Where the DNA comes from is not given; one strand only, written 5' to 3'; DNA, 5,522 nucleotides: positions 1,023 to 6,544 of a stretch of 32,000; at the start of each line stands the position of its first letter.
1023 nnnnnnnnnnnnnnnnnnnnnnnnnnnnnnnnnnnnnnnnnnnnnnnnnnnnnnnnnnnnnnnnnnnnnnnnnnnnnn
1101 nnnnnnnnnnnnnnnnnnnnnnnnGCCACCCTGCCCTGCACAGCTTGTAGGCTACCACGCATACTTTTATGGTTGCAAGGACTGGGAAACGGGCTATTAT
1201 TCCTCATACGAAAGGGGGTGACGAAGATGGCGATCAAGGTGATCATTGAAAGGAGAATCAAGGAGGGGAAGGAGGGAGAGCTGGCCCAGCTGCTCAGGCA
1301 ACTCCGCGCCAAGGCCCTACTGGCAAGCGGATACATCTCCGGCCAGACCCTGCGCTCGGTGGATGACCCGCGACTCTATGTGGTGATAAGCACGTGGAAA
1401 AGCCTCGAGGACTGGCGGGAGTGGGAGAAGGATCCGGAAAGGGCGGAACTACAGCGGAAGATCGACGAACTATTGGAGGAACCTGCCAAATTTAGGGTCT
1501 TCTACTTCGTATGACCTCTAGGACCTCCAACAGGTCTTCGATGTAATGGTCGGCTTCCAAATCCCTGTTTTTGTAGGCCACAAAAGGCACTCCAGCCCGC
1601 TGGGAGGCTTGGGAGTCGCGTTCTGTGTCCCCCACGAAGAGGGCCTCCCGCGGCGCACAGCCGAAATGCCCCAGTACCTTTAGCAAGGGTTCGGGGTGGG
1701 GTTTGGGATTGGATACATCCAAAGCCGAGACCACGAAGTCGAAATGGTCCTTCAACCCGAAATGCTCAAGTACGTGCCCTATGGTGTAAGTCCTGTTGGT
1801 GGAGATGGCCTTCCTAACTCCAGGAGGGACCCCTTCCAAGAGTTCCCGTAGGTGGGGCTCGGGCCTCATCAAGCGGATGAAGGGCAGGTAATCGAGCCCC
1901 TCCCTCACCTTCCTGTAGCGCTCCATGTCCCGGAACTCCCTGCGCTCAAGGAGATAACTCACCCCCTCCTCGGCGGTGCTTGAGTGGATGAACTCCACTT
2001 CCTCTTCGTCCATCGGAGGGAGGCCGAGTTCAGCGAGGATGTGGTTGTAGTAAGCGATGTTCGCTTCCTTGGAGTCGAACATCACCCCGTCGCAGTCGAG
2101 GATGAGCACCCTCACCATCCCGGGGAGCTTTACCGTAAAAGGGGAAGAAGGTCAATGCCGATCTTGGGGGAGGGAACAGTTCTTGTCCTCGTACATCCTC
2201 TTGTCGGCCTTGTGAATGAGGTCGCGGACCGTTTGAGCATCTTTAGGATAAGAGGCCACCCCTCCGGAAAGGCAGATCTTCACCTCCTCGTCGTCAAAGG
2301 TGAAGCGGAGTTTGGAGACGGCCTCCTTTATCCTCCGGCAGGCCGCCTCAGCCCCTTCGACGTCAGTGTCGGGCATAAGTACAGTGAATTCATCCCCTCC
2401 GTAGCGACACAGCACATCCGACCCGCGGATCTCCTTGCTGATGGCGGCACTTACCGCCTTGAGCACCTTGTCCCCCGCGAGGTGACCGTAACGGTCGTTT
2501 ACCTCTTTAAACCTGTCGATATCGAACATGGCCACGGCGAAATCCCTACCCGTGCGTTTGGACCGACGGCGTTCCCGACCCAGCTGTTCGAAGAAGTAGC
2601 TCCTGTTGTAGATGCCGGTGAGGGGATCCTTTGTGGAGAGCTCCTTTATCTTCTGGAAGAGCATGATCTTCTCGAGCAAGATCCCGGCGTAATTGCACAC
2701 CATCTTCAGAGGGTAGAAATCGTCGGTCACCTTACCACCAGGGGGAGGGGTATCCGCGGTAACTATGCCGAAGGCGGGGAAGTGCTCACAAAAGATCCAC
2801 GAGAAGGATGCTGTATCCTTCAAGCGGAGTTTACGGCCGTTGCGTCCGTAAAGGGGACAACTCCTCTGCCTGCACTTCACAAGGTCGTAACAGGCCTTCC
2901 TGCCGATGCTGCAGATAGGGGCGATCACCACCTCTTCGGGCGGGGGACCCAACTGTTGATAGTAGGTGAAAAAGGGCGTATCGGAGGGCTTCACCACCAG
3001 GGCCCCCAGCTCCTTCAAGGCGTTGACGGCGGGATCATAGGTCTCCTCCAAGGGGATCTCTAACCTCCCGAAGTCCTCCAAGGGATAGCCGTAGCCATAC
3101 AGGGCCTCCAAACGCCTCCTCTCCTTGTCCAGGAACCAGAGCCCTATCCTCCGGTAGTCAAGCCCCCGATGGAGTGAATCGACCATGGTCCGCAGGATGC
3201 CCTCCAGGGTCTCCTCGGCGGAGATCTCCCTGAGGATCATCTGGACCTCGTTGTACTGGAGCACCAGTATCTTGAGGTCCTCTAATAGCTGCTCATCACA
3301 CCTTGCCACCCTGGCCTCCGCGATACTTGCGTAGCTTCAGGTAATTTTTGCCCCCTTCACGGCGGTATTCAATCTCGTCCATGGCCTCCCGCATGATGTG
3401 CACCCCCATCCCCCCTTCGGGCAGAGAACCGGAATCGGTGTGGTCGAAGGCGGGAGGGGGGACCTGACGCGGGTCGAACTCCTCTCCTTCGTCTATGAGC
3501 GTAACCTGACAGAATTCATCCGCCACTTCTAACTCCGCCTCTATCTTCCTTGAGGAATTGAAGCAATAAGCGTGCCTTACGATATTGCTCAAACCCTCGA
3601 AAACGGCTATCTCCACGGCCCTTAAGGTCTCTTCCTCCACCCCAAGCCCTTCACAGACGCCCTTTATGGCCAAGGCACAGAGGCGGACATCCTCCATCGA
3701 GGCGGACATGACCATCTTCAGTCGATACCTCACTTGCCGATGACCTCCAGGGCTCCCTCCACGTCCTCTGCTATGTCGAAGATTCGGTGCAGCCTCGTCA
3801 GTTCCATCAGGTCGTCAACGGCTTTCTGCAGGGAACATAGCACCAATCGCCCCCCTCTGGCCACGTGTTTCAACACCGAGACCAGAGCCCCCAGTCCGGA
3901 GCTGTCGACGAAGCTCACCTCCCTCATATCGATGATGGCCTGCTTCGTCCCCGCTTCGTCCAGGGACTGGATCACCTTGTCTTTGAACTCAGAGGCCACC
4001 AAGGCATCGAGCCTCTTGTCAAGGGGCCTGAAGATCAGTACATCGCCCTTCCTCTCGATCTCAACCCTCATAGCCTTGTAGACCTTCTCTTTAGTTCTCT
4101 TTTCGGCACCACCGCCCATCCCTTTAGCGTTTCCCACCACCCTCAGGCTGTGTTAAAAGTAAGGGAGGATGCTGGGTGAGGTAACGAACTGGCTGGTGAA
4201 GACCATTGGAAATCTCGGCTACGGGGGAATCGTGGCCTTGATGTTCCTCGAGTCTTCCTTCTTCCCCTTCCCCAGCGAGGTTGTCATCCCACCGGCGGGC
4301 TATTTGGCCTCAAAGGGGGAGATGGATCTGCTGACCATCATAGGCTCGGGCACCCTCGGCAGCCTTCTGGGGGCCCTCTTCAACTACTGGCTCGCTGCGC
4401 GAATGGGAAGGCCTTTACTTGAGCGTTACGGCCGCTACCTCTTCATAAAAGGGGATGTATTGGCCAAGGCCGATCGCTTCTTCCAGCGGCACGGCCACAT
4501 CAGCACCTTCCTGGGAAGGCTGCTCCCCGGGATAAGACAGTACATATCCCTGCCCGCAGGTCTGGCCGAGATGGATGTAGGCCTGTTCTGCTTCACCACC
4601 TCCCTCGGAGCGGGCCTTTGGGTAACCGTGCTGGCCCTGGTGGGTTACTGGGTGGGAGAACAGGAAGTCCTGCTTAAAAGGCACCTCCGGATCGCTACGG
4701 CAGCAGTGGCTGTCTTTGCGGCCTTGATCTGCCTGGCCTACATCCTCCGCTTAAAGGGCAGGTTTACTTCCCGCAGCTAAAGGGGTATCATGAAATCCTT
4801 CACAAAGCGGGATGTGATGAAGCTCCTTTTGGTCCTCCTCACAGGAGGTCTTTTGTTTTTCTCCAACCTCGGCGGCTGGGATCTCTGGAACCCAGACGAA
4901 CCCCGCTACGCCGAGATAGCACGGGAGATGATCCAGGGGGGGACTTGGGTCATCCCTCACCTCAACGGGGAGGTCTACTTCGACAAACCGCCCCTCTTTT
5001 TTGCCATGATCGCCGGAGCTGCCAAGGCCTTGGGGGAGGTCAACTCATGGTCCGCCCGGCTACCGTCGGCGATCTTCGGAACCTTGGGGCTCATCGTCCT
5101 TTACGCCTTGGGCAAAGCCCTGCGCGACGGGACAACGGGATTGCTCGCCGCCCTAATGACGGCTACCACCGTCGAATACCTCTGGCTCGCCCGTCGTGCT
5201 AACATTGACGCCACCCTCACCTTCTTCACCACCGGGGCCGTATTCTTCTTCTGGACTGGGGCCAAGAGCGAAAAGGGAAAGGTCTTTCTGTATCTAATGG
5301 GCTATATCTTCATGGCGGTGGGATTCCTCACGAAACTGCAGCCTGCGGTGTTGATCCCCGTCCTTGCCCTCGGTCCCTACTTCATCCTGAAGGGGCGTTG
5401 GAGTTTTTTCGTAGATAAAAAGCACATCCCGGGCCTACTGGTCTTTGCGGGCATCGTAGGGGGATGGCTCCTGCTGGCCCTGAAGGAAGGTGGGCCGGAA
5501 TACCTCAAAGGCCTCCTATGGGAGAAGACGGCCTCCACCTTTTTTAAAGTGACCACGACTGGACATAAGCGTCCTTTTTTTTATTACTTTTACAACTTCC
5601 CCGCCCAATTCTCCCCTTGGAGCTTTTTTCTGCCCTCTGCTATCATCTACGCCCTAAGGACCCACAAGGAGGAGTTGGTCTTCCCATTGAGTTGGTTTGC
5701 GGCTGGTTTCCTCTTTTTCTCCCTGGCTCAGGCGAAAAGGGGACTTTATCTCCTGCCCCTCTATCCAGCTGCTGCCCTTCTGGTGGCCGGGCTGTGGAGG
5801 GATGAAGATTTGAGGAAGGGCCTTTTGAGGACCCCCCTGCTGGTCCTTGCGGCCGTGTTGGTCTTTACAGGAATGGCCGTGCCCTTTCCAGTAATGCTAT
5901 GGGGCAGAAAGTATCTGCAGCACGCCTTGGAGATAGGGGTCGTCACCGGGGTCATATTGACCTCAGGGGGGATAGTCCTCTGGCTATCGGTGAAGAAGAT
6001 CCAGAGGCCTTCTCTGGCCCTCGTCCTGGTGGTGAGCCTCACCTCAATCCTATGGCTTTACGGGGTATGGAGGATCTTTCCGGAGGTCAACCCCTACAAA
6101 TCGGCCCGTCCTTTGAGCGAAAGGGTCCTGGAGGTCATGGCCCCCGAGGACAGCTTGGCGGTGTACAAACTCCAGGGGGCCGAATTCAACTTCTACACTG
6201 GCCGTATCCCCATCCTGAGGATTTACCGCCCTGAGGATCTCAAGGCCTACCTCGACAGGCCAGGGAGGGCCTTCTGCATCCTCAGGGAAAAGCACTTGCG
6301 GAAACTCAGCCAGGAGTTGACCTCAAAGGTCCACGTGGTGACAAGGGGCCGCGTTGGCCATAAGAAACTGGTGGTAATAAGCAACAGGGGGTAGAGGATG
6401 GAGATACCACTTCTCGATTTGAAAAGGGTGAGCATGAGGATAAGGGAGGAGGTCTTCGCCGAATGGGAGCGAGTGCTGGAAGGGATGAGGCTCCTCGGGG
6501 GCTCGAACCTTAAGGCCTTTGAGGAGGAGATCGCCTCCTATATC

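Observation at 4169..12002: Arn-like envelope aminosugar-modification cluster lacking ArnA/ArnD, built around a Gfo/Idh/MocA + DegT pair, DedA, UPF0104 and two GT-C transferases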

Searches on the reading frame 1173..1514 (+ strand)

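Call 8: search_protein_families(library=pfam, proteins=[window:1173-1514:+])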
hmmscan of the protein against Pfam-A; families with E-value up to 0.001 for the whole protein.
window:1173-1514:+ (113 aa): 1 family
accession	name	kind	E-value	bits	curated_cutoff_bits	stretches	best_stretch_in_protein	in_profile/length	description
PF03992.22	ABM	-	3.5e-13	50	23.1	1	21-95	2-77/78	Antibiotic biosynthesis monooxygenase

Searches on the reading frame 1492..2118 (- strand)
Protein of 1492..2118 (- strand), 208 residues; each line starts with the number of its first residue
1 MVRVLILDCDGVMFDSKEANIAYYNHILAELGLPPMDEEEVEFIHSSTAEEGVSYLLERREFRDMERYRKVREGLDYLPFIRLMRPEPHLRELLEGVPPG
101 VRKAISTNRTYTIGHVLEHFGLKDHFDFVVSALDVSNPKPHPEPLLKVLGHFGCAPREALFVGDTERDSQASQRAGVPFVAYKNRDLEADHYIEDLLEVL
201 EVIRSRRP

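Call 8: search_protein_families(library=pfam, proteins=[window:1492-2118:-])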
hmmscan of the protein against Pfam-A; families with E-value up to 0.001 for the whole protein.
window:1492-2118:- (208 aa): 3 families
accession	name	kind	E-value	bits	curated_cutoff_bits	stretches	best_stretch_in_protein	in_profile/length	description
PF13419.12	HAD_2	-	8.8e-34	117.6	23.8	1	6-181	2-177/178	Haloacid dehalogenase-like hydrolase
PF00702.32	Hydrolase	-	2.5e-16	61.1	26.4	1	2-176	1-191/191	haloacid dehalogenase-like hydrolase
PF13242.12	Hydrolase_like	-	9.5e-06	25.9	22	1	139-183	4-49/75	HAD-hyrolase-like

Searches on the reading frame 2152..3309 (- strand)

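Call 8: search_protein_families(library=pfam, proteins=[window:2152-3309:-])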
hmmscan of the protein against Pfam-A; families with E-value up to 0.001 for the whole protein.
window:2152-3309:- (385 aa): 2 families
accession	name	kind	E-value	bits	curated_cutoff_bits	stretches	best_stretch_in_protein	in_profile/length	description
PF00990.26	GGDEF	-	5.2e-46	156.8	23.8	1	227-377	3-156/161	Diguanylate cyclase, GGDEF domain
PF17853.6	GGDEF_2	-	0.00065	20.4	24.5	0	255-348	21-94/116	GGDEF-like domain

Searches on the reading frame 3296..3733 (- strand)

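Call 8: search_protein_families(library=pfam, proteins=[window:3296-3733:-])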
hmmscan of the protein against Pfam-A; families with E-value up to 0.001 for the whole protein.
window:3296-3733:- (145 aa): 2 families
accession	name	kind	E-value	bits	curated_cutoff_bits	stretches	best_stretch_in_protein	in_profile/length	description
PF13581.12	HATPase_c_2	-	1.1e-26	93.7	27.4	1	10-136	2-127/127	Histidine kinase-like ATPase domain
PF02518.31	HATPase_c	-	4.5e-05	24.3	26.4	1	41-124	7-94/111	Histidine kinase-, DNA gyrase B-, and HSP90-like ATPase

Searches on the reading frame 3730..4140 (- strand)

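Call 8: search_protein_families(library=pfam, proteins=[window:3730-4140:-])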
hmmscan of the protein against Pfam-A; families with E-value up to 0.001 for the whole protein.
window:3730-4140:- (136 aa): 2 families
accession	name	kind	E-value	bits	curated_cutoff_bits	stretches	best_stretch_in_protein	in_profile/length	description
PF01740.26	STAS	-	8.9e-21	74.1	22.6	1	26-130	2-106/106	STAS domain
PF13466.11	STAS_2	-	1.8e-11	44.5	29.2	1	40-117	3-79/80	STAS domain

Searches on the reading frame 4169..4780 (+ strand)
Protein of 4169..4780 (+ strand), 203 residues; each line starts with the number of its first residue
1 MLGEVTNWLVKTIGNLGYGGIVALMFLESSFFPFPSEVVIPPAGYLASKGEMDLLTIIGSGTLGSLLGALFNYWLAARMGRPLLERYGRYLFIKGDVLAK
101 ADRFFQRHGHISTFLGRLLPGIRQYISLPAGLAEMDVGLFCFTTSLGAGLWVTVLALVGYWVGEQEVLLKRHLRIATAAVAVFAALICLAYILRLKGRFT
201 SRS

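Call 3: search_protein_families(library=pfam, proteins=[window:4169-4780:+], max_evalue=0.001)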
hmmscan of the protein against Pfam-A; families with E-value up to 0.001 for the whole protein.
window:4169-4780:+ (203 aa): 1 family
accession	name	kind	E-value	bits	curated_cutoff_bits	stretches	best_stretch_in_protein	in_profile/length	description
PF09335.16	VTT_dom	-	2.3e-18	67.3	33.9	1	34-160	1-122/123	VTT domain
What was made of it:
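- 4169..4780 (+): DedA/VTT-domain membrane protein. Candidate undecaprenyl-phosphate recycler. Accessory to the module. Pfam VTT_dom, 67 bits (call 3).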

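Call 4: search_protein_families(library=ncbifam, proteins=[window:4169-4780:+], max_evalue=0.001)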
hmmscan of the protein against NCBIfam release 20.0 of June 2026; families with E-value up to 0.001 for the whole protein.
window:4169-4780:+ (203 aa): 3 families
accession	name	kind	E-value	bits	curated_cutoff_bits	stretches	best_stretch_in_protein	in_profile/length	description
NF052604.1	UndecprPTUtpABac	equivalog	1.2e-34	120.1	250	1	4-194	3-189/198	undecaprenyl phosphate transporter UptA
NF052605.1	UndecprPTUptAStph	equivalog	1.1e-22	81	300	1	9-193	5-193/197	undecaprenyl phosphate transporter UptA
NF008102.0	PRK10847.1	equivalog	9.9e-13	48.4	236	1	16-196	28-211/219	DedA family protein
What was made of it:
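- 4169..4780 (+): NCBIfam UptA equivalog 120 bits against a cut-off of 250, so family level only (call 4).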

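Call 47: search_solved_structures(query=window:4169-4780:+, max_evalue=1)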
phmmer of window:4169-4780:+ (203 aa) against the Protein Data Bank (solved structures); distinct sequences matched with E-value up to 1: 0.

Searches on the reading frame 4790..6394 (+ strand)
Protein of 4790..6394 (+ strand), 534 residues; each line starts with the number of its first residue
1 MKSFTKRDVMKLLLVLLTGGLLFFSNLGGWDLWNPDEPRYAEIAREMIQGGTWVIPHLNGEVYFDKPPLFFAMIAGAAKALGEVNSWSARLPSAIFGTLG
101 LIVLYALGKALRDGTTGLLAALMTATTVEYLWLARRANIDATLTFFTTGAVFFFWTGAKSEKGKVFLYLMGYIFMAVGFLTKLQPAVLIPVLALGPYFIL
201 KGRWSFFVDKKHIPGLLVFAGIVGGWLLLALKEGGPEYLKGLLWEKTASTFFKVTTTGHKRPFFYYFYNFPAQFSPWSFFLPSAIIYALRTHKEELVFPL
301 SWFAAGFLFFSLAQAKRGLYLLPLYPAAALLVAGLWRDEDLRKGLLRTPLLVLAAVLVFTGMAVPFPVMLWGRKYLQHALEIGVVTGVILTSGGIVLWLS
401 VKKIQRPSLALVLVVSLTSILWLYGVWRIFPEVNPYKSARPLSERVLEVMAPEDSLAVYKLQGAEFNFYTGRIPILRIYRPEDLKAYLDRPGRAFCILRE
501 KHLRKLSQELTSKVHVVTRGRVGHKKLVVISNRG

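Call 3: search_protein_families(library=pfam, proteins=[window:4790-6394:+], max_evalue=0.001)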
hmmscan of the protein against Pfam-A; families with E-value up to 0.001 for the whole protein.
window:4790-6394:+ (534 aa): 2 families
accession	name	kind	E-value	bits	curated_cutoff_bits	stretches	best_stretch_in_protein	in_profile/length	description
PF13231.12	PMT_2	-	7.3e-21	75.5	26.1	1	65-220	1-151/160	Dolichyl-phosphate-mannose-protein mannosyltransferase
PF02366.24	PMT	-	4.6e-19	69.4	22.7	1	13-211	6-212/245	Dolichyl-phosphate-mannose-protein mannosyltransferase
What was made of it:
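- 4790..6394 (+): GT-C#1, an ArnT-like polyprenyl-phosphate-sugar-dependent periplasmic glycosyltransferase. Pfam PMT_2 and PMT (call 3).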

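Call 4: search_protein_families(library=ncbifam, proteins=[window:4790-6394:+], max_evalue=0.001)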
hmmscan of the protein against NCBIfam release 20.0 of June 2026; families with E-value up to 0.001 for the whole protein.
window:4790-6394:+ (534 aa): 2 families
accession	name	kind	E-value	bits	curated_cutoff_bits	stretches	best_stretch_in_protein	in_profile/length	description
NF009784.2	PRK13279.1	equivalog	3.2e-46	158.1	567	1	11-405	6-401/539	lipid IV(A) 4-amino-4-deoxy-L-arabinosyltransferase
TIGR03663.1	TIGR03663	subfamily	3.4e-05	23.1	126.25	1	13-199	5-179/435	flippase activity-associated protein Agl23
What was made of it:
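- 4790..6394 (+): ArnT equivalog 158 bits against a cut-off of 567 (call 4).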

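Call 27: search_solved_structures(query=window:4790-6394:+, max_evalue=0.001, show_alignments=1)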
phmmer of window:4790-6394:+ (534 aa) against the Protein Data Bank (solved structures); distinct sequences matched with E-value up to 0.001: 1.
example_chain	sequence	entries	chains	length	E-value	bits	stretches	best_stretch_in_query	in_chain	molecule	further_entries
5ezm_A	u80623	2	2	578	6.7e-13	51.4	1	19-410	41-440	4-amino-4-deoxy-L-arabinose transferase or related glycosyltransferases of PMT family | 4-amino-4-deoxy-L-arabinose (L-Ara4N) transferase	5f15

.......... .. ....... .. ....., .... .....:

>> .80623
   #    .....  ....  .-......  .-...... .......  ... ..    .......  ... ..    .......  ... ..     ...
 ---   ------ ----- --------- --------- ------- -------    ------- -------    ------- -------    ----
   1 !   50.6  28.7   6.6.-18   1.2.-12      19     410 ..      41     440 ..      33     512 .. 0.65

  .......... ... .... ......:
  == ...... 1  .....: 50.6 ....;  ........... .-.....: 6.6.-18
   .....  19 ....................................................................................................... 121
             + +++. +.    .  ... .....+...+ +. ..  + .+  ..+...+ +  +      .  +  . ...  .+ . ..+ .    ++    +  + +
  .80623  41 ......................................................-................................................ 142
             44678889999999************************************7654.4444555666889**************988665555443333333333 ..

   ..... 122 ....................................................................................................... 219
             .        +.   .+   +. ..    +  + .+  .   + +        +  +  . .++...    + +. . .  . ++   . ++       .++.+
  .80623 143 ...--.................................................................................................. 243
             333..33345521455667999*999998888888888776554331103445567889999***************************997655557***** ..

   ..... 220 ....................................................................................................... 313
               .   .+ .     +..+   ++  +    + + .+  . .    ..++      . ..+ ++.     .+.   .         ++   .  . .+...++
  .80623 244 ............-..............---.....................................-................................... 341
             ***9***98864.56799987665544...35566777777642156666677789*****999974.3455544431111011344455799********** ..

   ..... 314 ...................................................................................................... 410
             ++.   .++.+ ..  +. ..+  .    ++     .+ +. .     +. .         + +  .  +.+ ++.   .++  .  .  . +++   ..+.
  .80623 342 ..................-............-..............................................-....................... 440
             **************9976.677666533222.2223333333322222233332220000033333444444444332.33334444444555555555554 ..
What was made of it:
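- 4790..6394 (+): The only PDB sequence hit is C. metallidurans ArnT 5ezm (call 27).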
